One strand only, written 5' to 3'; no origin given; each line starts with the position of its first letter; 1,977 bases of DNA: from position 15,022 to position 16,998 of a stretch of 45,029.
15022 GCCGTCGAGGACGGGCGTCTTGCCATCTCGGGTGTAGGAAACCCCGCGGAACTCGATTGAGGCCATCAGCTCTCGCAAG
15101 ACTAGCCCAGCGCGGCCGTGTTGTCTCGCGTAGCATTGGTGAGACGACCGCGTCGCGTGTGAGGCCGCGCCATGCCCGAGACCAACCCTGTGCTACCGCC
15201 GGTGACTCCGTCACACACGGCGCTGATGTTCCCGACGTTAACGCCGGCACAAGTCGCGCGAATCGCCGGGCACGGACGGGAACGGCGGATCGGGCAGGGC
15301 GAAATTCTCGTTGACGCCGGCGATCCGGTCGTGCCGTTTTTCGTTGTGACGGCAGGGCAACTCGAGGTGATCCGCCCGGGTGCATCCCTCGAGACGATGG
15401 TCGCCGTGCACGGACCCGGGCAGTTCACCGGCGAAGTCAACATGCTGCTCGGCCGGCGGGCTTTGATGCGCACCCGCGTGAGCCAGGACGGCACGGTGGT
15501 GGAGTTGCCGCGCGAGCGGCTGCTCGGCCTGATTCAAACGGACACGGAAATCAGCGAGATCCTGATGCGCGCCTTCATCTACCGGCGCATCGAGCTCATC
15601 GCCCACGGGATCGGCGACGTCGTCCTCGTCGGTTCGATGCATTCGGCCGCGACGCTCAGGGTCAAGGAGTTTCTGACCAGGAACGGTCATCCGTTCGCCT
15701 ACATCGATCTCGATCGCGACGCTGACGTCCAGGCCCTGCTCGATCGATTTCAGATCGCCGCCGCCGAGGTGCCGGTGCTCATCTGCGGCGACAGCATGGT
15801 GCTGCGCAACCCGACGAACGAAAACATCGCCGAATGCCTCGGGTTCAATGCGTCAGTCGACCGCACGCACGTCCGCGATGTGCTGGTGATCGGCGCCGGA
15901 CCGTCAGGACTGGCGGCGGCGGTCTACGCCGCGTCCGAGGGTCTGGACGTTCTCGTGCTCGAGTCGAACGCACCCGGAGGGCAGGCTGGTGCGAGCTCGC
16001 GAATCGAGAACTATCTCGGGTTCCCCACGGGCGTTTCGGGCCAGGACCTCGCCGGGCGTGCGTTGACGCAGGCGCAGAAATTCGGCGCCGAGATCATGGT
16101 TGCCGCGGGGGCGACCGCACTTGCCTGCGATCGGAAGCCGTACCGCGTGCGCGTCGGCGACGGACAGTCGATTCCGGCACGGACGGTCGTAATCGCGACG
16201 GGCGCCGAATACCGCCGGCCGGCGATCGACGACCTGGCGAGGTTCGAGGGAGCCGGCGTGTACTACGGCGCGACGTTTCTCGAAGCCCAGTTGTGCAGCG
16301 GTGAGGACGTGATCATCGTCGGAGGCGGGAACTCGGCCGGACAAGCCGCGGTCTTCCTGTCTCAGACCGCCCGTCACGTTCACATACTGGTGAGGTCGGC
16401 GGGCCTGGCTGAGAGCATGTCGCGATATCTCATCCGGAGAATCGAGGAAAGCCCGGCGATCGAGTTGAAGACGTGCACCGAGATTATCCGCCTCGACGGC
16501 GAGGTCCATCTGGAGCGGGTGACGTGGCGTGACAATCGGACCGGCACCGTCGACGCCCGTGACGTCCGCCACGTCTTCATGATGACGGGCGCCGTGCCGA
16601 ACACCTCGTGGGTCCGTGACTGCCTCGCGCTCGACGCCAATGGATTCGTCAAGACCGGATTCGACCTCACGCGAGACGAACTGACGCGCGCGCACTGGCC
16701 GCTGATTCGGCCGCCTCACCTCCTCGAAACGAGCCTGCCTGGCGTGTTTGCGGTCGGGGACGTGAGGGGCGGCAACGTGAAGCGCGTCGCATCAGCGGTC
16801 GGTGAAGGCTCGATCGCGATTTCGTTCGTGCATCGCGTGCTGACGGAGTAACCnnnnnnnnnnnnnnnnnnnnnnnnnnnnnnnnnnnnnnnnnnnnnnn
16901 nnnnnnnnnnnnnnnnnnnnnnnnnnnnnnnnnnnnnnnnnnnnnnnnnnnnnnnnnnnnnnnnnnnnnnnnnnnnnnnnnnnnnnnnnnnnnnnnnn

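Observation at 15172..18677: Three-gene redox module: cNMP-binding/Grx-like/TrxR-like flavoprotein without redox cysteines, zf-UBP protein, Rieske-FAD reductase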

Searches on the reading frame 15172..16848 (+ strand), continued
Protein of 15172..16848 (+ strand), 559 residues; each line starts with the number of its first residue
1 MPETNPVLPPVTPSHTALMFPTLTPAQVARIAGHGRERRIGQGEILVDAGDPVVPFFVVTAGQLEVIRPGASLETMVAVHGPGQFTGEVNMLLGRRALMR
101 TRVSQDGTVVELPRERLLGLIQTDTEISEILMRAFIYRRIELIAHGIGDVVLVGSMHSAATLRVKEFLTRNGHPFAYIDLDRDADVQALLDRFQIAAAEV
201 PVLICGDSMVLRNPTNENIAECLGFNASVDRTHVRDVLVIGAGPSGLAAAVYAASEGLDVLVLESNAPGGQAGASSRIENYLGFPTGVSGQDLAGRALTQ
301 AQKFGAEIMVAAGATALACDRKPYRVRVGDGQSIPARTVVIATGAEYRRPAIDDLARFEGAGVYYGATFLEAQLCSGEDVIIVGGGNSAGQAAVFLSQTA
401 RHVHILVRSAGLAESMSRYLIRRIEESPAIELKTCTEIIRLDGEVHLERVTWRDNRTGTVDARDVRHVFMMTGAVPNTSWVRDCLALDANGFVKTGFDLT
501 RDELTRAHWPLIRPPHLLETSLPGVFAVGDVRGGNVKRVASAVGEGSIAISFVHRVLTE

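Call 91: search_protein_families(library=pfam, proteins=[L175:6697-7134:+, L175:4263-4712:+], max_evalue=0.001)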
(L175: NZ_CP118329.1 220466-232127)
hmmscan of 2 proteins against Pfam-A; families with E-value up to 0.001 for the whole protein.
L175:6697-7134:+ (146 aa): 1 family
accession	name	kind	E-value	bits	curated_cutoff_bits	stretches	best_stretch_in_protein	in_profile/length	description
PF09123.17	DUF1931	-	5.1e-54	182.6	21.8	1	6-142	1-137/138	Domain of unknown function (DUF1931)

L175:4263-4712:+ (150 aa): 7 families
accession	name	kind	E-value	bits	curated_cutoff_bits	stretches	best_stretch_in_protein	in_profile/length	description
PF00085.26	Thioredoxin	-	1.1e-25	90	23.5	1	42-137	7-102/103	Thioredoxin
PF13098.12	Thioredoxin_2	-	3.9e-07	30.8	27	1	49-136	1-104/104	Thioredoxin-like domain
PF13905.12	Thioredoxin_8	-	3e-06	27.9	27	1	55-99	3-49/94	Thioredoxin-like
PF13899.12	Thioredoxin_7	-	2.1e-05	25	27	1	47-115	11-82/83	Thioredoxin-like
PF00578.27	AhpC-TSA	-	5e-05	23.7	26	1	54-127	26-101/124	AhpC/TSA family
PF14595.12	Thioredoxin_9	-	5.4e-05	23.5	25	1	60-117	48-107/129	Thioredoxin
PF08534.16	Redoxin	-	9.9e-05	22.6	26.6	1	53-127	28-105/148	Redoxin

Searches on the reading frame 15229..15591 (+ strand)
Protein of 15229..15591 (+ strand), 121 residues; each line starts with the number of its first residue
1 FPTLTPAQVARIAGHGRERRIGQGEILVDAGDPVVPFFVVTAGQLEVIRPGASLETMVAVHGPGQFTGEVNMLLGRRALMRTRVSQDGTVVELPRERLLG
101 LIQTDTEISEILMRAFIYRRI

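Call 96: search_solved_structures(query=window:15229-15591:+, max_evalue=0.01, show_alignments=4)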
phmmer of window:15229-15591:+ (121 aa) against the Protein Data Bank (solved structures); distinct sequences matched with E-value up to 0.01: 29.
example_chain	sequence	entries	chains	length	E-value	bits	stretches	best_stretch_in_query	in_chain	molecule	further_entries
9ya0_MA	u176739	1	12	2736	1.6e-08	38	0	4-97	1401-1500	PCR12, TGME49_219070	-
5h5o_A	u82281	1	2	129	3.4e-08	37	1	4-117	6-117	Diguanylate cyclase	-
2pqq_A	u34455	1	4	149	8e-05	26.1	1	3-115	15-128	Putative transcriptional regulator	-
3iwz_A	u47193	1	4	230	8.6e-05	26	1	3-106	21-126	Catabolite activation-like protein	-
4ava_A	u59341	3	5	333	0.00012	25.5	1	12-74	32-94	LYSINE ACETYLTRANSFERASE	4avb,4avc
6rsx_A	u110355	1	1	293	0.00029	24.3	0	24-109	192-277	Regulatory Subunit of Protein Kinase A (cAMP-dependent) from Euglena gracilis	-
4din_B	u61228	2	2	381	0.0007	23.1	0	22-98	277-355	cAMP-dependent protein kinase type I-beta regulatory subunit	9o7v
1ne4_A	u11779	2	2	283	0.00074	23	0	23-95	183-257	cAMP-dependent protein kinase type I-alpha regulatory chain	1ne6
1rgs_A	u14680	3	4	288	0.00078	22.9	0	23-95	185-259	CAMP DEPENDENT PROTEIN KINASE | cAMP-dependent protein kinase type I-alpha regulatory chain | cAMP-dependent protein kinase type I-alpha regulatory subunit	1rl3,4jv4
5jr7_B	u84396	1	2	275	0.0008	22.9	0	23-85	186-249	cAMP-dependent protein kinase type I-alpha regulatory subunit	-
4x6r_B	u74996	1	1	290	0.00093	22.7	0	23-95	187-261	cAMP-dependent protein kinase type I-alpha regulatory subunit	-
2qcs_B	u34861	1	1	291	0.00094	22.7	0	23-95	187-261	cAMP-dependent protein kinase type I-alpha regulatory subunit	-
7lz4_A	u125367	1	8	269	0.00099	22.6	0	23-95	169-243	cAMP-dependent protein kinase type I-alpha regulatory subunit, N-terminally processed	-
4mx3_A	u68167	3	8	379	0.0018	21.7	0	23-86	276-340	cAMP-dependent protein kinase type I-alpha regulatory subunit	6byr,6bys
6no7_B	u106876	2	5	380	0.0019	21.7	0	23-86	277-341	cAMP-dependent protein kinase type I-alpha regulatory subunit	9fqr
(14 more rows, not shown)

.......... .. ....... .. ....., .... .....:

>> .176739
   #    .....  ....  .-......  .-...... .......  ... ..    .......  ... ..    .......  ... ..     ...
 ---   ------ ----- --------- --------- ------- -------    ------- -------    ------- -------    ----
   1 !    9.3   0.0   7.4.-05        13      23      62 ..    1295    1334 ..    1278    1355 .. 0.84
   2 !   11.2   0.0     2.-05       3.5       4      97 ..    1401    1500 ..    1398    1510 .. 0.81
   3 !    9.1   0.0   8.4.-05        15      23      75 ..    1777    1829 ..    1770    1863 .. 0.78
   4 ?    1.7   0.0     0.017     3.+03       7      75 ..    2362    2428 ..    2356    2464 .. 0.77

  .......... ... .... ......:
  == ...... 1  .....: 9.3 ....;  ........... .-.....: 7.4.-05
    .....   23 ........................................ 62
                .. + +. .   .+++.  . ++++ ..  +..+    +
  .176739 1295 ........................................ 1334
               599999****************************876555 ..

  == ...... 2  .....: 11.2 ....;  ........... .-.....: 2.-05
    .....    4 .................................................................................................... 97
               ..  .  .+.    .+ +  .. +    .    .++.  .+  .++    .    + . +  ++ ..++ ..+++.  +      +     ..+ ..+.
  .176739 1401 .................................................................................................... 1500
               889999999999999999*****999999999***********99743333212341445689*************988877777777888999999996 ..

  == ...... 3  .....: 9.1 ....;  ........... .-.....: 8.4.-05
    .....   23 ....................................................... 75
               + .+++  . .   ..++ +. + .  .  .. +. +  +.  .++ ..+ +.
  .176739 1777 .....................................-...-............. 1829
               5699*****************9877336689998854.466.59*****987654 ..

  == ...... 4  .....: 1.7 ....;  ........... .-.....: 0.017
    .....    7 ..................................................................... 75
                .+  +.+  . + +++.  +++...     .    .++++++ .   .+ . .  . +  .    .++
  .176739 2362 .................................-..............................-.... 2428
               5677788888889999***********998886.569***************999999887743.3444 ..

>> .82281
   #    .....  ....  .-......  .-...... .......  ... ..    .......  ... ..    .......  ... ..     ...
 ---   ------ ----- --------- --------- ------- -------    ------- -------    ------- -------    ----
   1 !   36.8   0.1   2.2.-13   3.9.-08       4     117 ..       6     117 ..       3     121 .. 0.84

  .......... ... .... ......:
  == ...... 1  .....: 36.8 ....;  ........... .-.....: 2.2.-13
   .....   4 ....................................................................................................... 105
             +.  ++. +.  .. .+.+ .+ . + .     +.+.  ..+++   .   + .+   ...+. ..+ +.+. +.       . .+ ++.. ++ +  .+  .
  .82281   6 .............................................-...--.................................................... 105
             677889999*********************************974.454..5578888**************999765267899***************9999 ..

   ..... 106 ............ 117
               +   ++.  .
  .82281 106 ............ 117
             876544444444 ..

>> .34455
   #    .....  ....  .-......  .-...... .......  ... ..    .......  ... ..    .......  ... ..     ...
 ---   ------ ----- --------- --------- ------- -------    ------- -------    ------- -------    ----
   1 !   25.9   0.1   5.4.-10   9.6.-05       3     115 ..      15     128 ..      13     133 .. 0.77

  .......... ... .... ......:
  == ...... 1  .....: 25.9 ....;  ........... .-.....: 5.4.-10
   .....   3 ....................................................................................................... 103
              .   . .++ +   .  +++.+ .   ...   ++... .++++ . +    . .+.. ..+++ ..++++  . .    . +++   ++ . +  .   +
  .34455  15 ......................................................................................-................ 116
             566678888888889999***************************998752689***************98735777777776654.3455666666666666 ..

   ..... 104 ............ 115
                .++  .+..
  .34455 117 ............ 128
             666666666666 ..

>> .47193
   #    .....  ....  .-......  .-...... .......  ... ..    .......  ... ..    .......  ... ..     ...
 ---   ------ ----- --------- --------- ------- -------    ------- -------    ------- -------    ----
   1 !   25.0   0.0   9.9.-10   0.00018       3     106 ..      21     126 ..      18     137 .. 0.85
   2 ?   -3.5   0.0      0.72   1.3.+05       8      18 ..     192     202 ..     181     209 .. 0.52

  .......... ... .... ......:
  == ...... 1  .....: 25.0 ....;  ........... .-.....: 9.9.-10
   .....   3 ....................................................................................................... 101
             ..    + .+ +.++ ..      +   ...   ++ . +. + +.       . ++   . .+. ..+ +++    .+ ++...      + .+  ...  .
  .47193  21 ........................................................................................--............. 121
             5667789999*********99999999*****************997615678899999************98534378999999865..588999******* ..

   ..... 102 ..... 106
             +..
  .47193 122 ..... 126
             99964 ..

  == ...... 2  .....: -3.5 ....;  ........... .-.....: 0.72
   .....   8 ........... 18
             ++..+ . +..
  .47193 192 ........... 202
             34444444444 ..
